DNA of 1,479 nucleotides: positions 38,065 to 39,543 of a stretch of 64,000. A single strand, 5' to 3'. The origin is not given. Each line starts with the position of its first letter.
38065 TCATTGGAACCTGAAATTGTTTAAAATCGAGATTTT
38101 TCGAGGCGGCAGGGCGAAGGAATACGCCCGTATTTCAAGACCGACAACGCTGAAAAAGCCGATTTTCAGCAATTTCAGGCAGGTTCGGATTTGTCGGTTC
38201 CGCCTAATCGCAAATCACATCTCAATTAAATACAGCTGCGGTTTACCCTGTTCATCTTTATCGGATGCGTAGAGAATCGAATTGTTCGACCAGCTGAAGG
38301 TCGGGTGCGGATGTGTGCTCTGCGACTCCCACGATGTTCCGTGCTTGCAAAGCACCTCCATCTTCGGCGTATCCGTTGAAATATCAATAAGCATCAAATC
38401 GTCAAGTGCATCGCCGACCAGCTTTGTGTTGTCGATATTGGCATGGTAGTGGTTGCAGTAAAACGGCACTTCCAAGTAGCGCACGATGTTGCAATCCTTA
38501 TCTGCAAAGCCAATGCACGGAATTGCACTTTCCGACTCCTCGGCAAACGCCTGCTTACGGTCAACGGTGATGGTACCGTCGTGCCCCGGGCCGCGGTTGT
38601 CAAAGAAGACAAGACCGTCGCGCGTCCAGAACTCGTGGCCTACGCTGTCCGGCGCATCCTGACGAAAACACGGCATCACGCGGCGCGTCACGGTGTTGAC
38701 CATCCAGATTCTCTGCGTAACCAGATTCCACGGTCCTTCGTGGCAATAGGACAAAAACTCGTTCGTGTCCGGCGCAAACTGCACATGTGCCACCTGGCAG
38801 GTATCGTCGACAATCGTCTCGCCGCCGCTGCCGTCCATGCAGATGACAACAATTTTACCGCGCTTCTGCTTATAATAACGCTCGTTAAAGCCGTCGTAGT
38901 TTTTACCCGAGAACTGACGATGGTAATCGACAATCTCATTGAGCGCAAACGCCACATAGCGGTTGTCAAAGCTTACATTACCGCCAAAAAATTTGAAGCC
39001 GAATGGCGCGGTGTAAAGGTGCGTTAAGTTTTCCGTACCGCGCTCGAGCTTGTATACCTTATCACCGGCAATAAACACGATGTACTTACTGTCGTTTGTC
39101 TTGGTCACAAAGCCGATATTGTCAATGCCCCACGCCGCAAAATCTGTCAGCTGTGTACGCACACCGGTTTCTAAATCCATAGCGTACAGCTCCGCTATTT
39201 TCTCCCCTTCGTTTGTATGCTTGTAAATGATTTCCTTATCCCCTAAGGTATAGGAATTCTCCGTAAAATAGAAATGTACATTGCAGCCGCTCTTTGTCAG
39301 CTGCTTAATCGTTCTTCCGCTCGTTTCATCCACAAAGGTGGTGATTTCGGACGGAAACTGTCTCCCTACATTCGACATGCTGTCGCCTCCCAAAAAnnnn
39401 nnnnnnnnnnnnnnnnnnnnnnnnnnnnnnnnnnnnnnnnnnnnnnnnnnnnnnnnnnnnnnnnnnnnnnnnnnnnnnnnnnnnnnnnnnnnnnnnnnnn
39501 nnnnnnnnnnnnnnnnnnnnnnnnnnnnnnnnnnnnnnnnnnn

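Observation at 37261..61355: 24-kb acidic-polysaccharide locus built from four 'AraC plus divergent enzyme' modules, with one exported lyase and no ABC/PTS/SBP importer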

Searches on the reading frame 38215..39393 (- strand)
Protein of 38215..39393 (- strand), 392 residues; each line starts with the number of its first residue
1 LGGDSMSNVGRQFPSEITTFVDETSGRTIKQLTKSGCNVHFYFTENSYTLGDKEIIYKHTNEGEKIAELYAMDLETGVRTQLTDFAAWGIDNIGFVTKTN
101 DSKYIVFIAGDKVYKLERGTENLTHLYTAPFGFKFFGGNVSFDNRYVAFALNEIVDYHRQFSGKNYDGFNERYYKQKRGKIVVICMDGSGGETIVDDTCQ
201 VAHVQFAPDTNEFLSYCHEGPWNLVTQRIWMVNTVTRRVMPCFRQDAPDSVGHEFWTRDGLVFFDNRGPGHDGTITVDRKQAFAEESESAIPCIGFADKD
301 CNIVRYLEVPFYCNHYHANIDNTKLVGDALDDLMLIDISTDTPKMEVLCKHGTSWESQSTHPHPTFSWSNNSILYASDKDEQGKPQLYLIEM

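Call 3: search_protein_families(library=pfam, proteins=[window:38215-39393:-])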
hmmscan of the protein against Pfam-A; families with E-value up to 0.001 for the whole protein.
window:38215-39393:- (392 aa): 1 family
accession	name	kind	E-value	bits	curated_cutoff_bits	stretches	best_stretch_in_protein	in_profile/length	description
PF14583.12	Pectate_lyase22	-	1e-22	80.9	30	1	10-391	4-381/386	Oligogalacturonate lyase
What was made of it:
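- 38215..39393 (-): PL22-like lyase a (392 aa; probable start gives 387 aa), 3 nt after the lyase gene, cytoplasmic. Pfam 81 bits (call 3).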

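Call 10: search_protein_families(library=ncbifam, proteins=[window:38215-39393:-], max_evalue=0.01)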
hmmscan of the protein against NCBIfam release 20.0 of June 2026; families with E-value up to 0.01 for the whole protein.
window:38215-39393:- (392 aa): 1 family
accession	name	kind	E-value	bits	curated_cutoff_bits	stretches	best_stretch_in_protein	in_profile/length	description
TIGR02800.1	propeller_TolB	equivalog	0.0087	15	343.15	0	362-391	282-309/418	Tol-Pal system beta propeller repeat protein TolB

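Call 14: search_solved_structures(query=window:38215-39393:-, max_evalue=0.01)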
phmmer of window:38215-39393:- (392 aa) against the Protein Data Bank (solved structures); distinct sequences matched with E-value up to 0.01: 2.
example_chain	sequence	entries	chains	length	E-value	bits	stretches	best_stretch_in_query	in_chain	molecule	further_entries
3c5m_A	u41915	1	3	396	1.8e-22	83.2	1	17-390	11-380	Oligogalacturonate lyase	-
3pe7_A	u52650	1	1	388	3.8e-21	78.8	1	10-390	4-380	Oligogalacturonate lyase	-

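Call 35: search_solved_structures(query=window:38215-39393:-, max_evalue=0.001, show_alignments=1)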
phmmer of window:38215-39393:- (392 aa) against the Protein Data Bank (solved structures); distinct sequences matched with E-value up to 0.001: 2.
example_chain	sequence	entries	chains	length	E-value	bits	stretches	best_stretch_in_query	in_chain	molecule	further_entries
3c5m_A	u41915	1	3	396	1.8e-22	83.2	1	17-390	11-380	Oligogalacturonate lyase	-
3pe7_A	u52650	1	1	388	3.8e-21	78.8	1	10-390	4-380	Oligogalacturonate lyase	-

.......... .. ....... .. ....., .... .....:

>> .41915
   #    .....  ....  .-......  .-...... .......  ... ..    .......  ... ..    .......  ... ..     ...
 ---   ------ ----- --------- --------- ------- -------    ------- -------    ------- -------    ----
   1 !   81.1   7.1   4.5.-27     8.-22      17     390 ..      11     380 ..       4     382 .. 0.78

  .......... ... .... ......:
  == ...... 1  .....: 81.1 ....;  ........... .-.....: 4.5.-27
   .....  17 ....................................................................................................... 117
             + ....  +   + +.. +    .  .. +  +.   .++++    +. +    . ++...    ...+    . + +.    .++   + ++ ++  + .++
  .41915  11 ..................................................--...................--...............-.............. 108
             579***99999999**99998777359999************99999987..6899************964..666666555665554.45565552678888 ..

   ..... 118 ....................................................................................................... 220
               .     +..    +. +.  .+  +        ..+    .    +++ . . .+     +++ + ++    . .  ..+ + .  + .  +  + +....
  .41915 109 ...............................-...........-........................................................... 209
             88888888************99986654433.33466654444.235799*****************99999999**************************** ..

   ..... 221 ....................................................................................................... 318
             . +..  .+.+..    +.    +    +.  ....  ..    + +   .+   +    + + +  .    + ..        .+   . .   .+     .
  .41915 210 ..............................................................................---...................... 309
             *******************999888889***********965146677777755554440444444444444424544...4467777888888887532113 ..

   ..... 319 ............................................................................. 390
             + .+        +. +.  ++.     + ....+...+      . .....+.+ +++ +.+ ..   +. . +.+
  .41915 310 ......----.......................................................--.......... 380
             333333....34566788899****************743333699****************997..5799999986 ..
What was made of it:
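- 38215..39393 (-): PDB 3c5m E=1.8e-22, with the catalytic His and Arg and the Q-x-x-H-x-H metal motif conserved (call 35).
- On CAZy PL22 oligogalacturonate lyase: Q-x-T-H-P-H-P is conserved in PL22a (call 35).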

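Call 49: find_homologous_proteins(query=window:38215-39393:-, max_evalue=1e-10)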
Query window:38215-39393:- (392 aa): 1179 proteins with E <= 1e-10 among 1946 candidates; the best 120 are listed.
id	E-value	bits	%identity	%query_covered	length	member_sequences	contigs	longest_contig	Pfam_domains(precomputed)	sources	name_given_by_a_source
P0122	1.5e-267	905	99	99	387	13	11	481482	PF14583.13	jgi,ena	-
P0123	2.9e-185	634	71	99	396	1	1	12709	PF14583.13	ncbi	-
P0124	3.3e-156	538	59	99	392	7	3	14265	PF14583.13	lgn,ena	-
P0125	1.2e-155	537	61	99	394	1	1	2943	PF14583.13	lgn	-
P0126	1.1e-153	530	59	99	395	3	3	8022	PF26549.1,PF14583.13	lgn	-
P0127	2.6e-153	529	60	99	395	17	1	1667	PF14583.13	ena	-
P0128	2.7e-152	526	58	99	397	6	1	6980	PF26549.1,PF14583.13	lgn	-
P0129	2.5e-148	513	57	99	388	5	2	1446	PF14583.13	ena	-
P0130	3.0e-148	512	57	98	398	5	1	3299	PF14583.13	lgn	-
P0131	7.0e-148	511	57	99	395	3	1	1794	PF26549.1,PF14583.13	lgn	-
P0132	7.3e-148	511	57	99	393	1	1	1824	PF14583.13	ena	-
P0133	7.6e-148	511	56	99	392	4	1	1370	PF14583.13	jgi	jgi:oligogalacturonide lyase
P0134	9.1e-148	511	57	99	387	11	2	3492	PF14583.13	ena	-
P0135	1.2e-147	510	57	99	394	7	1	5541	PF26549.1,PF14583.13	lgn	-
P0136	2.1e-147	510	58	99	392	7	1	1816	PF14583.13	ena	-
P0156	4.5e-143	495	56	99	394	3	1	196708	PF14583.13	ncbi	-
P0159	1.6e-142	493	56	99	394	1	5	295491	PF14583.13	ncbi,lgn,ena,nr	ncbi:MAG: PD40 domain-containing protein [Clostridia bacterium]|nr:PD40 domain-containing protein [C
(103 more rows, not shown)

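Call 50: find_encoding_contigs(protein=P0159, flank=10000, max_places=2)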
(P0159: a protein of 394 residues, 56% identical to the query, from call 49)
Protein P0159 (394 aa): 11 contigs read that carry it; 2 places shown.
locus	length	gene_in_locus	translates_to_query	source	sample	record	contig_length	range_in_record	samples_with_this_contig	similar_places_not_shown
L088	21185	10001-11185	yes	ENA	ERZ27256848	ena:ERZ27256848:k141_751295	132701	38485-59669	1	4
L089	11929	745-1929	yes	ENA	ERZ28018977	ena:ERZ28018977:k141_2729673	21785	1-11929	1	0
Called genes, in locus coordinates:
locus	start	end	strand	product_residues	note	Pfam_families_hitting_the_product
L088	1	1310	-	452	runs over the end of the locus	PF08245:Mur_ligase_M, PF02875:Mur_ligase_C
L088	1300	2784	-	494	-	PF08245:Mur_ligase_M, PF02875:Mur_ligase_C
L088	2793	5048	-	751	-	PF03717:PBP_dimer, PF00905:Transpeptidase, PF03793:PASTA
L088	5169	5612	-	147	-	-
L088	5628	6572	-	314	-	PF01795:Methyltransf_5, PF13847:Methyltransf_31 (weak)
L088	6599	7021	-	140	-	PF02381:MraZ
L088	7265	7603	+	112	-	-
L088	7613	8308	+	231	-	PF01128:IspD, PF12804:NTP_transf_3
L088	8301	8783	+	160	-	PF02542:YgbB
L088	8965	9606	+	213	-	PF00834:Ribul_P_3_epim, PF00215:OMPdecase (faint), PF00977:His_biosynth (faint), PF01729:QRPTase_C (faint)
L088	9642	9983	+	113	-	PF12973:Cupin_7, PF02311:AraC_binding (weak), PF07883:Cupin_2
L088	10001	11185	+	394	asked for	PF14583:Pectate_lyase22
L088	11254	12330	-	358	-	PF05496:RuvB_N, PF00004:AAA, PF07728:AAA_5, PF17864:AAA_lid_4, PF05491:WHD_RuvB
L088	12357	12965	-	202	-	PF01330:RuvA_N, PF14520:HHH_5, PF07499:RuvA_C (weak)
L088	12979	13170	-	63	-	PF06107:DUF951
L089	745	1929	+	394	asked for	PF14583:Pectate_lyase22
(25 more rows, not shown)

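Call 51: find_encoding_contigs(protein=P0156, flank=10000, max_places=1)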
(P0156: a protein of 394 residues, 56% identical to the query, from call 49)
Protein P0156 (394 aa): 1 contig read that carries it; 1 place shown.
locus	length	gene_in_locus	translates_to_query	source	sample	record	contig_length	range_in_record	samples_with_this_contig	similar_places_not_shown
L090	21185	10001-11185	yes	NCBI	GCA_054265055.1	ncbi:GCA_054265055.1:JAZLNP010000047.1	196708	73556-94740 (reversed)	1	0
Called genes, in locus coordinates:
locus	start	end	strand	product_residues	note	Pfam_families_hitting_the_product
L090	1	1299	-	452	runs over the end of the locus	PF08245:Mur_ligase_M, PF02875:Mur_ligase_C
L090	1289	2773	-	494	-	PF08245:Mur_ligase_M, PF02875:Mur_ligase_C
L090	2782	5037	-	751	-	PF03717:PBP_dimer, PF00905:Transpeptidase, PF03793:PASTA (weak)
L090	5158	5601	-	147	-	-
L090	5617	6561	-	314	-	PF01795:Methyltransf_5, PF13847:Methyltransf_31 (weak)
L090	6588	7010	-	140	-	PF02381:MraZ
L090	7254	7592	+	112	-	-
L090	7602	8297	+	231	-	PF01128:IspD, PF12804:NTP_transf_3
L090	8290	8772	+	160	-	PF02542:YgbB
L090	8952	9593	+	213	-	PF00834:Ribul_P_3_epim, PF00215:OMPdecase (faint), PF00977:His_biosynth (faint), PF01729:QRPTase_C (faint)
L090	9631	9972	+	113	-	PF12973:Cupin_7, PF02311:AraC_binding (weak), PF07883:Cupin_2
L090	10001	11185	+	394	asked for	PF14583:Pectate_lyase22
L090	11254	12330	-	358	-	PF05496:RuvB_N, PF00004:AAA, PF07728:AAA_5, PF17864:AAA_lid_4, PF05491:WHD_RuvB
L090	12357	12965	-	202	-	PF01330:RuvA_N, PF14520:HHH_5, PF07499:RuvA_C (weak)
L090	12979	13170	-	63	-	PF06107:DUF951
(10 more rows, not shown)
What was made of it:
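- PL22-like genes elsewhere can stand almost alone among housekeeping genes (calls 50, 51).
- Tried and rejected: Two context look-ups (P0159, P0156) returned the same locus (calls 50, 51).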

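Call 53: find_encoding_contigs(protein=P0123, flank=10000, max_places=2)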
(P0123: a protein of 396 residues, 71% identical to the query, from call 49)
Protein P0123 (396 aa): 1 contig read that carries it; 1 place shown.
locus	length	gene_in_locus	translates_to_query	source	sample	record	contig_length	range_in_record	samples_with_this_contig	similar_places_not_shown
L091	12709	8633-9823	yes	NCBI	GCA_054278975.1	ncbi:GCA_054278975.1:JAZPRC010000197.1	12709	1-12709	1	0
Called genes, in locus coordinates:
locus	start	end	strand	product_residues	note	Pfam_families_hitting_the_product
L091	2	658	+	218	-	?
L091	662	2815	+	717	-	PF17389:Bac_rhamnosid6H, PF17390:Bac_rhamnosid_C (weak)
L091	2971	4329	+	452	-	PF01232:Mannitol_dh, PF08125:Mannitol_dh_C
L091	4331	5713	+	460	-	PF08666:SAF (faint), PF04295:GD_AH_second, PF20629:GD_AH_C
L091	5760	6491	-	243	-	PF00165:HTH_AraC, PF12833:HTH_18, PF00165:HTH_AraC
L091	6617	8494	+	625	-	PF02449:Glyco_hydro_42 (faint)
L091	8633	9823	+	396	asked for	PF14583:Pectate_lyase22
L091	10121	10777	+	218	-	PF13472:Lipase_GDSL_2 (weak)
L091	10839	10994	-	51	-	PF09388:SpoOE-like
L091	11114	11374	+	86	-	PF01381:HTH_3 (weak)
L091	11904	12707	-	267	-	?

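Call 59: find_related_loci(query=A3, collection=metagenome_contigs, flank=10000)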
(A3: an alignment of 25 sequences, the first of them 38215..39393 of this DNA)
Query A3 (392 aa) in metagenome_contigs; peptide patterns used: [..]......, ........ (x = any residue, [..] = any of these).
600 stretches matched a pattern (row limit reached: there are more); 232 encode a relative of the query (tblastn E <= 1e-3); the best 80 are kept; 80 distinct loci.
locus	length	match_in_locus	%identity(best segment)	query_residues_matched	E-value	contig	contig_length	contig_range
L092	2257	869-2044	56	1-392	4e-157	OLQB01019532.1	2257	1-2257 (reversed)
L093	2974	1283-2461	52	6-392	4e-141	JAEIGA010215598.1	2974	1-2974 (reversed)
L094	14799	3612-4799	53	2-392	1e-134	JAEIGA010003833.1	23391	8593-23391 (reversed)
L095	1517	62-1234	48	4-391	1e-129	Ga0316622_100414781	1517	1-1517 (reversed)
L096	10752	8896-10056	48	9-390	3e-118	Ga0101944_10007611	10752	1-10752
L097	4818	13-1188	47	4-392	4e-117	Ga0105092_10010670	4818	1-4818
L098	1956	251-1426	48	9-392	6e-123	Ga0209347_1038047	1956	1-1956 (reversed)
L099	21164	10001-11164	49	9-392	2e-115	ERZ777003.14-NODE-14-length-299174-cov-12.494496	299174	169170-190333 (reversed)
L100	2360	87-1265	49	3-392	5e-121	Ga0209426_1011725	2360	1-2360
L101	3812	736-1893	48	10-392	3e-117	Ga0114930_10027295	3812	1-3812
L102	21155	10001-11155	49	9-390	1e-114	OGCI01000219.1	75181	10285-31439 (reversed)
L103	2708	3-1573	48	9-391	4e-119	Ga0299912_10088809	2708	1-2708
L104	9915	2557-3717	48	3-392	3e-114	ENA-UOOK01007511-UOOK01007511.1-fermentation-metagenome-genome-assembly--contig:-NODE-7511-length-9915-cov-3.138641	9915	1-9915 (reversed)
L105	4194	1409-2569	47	15-392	1e-115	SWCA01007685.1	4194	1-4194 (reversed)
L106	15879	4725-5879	48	9-390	6e-114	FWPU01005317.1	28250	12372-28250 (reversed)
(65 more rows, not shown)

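Call 63: search_protein_families(library=pfam, alignment_id=A4, max_evalue=0.00001)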
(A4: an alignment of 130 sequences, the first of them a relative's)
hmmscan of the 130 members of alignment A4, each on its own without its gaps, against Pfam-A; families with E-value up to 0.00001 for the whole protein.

A. member 1, L094:1233-2351:+ (372 aa): 2 families
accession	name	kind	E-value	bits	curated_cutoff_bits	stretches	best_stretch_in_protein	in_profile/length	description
PF12833.13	HTH_18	-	1.7e-20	73.5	33.6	1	287-365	1-79/80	Helix-turn-helix domain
PF00165.29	HTH_AraC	-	1.7e-16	60.3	26.6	2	330-363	8-40/42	Bacterial regulatory helix-turn-helix proteins, AraC family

B. families by the number of members that match (of 130 scanned): 102 families (the first 25 are shown)
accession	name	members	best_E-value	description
PF00005.33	ABC_tran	13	6.5e-32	ABC transporter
PF08352.17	oligo_HPY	13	4.4e-20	Oligopeptide/dipeptide transporter, C-terminal region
PF04962.18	KduI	7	1.1e-76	KduI/IolB family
PF00528.27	BPD_transp_1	6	1.6e-36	Binding-protein-dependent transport system inner membrane component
PF13561.12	adh_short_C2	5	9.6e-62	Enoyl-(Acyl carrier protein) reductase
PF00106.31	adh_short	5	9.2e-60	short chain dehydrogenase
PF13304.12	AAA_21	5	1.3e-16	AAA domain, putative AbiEii toxin, Type IV TA system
PF02056.22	Glyco_hydro_4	4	4.3e-39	Family 4 glycosyl hydrolase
PF11975.13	Glyco_hydro_4C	4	4.4e-36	Family 4 glycosyl hydrolase C-terminal domain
PF07883.17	Cupin_2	4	6.6e-14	Cupin domain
PF08659.16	KR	4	2e-12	KR domain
PF07940.18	Hepar_II_III_C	4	4e-10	Heparinase II/III-like, C-terminal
PF01208.23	URO-D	3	2.7e-42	Uroporphyrinogen decarboxylase (URO-D)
PF07690.21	MFS_1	3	4.7e-24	Major Facilitator Superfamily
PF12911.12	OppC_N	3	2.3e-17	N-terminal TM domain of oligopeptide transport permease C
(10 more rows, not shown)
